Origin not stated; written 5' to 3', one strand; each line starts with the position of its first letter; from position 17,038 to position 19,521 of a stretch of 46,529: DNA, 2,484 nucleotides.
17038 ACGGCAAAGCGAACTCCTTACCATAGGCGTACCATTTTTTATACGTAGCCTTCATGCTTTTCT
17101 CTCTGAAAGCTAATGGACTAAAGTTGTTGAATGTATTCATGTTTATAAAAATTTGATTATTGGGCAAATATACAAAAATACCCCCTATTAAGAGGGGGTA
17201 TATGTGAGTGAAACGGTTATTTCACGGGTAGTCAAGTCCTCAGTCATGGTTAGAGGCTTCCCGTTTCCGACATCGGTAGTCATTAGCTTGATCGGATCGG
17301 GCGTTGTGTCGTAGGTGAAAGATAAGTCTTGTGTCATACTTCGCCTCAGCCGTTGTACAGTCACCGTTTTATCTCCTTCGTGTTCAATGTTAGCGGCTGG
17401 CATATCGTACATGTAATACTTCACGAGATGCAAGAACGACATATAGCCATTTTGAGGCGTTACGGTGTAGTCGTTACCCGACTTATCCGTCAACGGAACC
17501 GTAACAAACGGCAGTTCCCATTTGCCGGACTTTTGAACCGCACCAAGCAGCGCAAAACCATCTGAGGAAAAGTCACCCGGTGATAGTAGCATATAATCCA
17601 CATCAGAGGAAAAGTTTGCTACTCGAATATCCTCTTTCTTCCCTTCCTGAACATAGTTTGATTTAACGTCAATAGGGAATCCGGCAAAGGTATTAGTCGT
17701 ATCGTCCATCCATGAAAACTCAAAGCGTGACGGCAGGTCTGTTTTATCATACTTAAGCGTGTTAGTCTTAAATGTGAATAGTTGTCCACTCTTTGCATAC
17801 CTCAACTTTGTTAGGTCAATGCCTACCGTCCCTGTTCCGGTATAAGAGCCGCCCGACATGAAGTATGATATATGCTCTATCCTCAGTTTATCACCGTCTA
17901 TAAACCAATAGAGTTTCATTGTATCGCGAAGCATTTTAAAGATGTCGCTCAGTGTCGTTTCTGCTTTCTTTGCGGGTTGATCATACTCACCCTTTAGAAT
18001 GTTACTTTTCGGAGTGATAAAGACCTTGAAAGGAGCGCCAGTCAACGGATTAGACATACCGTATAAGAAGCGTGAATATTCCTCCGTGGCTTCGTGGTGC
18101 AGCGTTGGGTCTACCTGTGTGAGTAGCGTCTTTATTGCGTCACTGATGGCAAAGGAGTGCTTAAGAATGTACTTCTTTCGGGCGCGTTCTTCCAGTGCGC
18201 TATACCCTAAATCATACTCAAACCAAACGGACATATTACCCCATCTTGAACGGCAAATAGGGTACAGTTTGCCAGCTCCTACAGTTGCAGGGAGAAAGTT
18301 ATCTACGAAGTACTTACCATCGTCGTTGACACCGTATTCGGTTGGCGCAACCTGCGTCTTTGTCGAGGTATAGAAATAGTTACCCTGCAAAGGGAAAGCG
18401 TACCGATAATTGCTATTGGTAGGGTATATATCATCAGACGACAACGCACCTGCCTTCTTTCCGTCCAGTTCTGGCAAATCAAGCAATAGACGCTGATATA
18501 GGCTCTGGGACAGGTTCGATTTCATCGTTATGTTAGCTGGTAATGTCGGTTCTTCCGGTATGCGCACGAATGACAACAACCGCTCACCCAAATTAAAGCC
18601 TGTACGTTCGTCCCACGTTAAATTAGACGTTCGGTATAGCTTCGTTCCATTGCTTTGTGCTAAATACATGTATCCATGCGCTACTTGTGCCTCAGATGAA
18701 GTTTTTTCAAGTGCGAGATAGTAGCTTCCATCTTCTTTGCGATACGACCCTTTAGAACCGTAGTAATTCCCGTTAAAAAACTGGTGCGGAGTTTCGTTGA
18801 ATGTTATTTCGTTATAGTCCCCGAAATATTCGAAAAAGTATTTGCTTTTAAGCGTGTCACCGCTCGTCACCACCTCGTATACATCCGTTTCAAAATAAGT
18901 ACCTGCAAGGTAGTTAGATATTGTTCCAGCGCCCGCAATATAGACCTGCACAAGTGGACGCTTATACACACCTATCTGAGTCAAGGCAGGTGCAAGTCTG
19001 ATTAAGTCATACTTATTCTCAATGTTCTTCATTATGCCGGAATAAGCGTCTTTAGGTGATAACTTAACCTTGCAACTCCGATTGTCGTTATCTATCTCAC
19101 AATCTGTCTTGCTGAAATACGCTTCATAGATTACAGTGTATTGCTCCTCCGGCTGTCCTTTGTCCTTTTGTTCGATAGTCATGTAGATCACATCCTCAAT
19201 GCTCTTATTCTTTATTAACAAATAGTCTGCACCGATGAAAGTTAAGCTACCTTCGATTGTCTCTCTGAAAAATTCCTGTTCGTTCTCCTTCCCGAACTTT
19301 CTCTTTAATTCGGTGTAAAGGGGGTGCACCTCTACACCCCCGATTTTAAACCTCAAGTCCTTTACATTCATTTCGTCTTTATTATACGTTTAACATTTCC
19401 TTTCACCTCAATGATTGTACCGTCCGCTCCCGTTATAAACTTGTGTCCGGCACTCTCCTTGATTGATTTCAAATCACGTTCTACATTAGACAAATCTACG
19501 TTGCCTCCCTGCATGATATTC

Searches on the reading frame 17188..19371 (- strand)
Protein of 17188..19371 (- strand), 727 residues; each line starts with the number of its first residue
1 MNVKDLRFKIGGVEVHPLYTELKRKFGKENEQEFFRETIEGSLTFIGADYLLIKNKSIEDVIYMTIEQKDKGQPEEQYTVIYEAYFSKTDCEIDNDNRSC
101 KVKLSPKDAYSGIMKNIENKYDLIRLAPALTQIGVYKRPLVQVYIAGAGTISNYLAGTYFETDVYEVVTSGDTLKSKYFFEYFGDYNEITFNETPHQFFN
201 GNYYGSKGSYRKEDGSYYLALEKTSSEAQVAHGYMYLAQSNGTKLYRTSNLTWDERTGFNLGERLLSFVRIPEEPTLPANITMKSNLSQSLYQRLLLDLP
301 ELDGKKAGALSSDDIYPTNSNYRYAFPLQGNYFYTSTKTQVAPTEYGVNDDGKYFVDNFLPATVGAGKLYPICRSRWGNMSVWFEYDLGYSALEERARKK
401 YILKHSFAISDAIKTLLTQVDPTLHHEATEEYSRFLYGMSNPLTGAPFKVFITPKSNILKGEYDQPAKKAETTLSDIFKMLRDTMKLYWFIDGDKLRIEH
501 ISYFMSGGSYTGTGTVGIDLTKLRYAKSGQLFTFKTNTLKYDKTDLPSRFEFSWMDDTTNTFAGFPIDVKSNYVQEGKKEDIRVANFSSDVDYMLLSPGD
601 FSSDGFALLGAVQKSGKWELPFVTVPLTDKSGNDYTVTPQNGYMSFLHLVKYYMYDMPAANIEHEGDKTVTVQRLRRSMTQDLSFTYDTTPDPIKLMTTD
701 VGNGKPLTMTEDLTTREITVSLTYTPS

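Call 28: search_protein_families(library=phrogs, proteins=[window:17188-19371:-], max_evalue=0.001)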
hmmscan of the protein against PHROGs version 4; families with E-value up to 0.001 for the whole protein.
window:17188-19371:- (727 aa): 1 family
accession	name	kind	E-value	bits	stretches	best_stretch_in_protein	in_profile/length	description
phrog_19383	-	unknown function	9.2e-298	991.1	1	9-726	122-843/844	-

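Call 92: search_protein_families(library=pfam, proteins=[window:17188-19371:-], max_evalue=0.05)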
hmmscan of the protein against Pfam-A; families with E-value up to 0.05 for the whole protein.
window:17188-19371:- (727 aa): 0 families
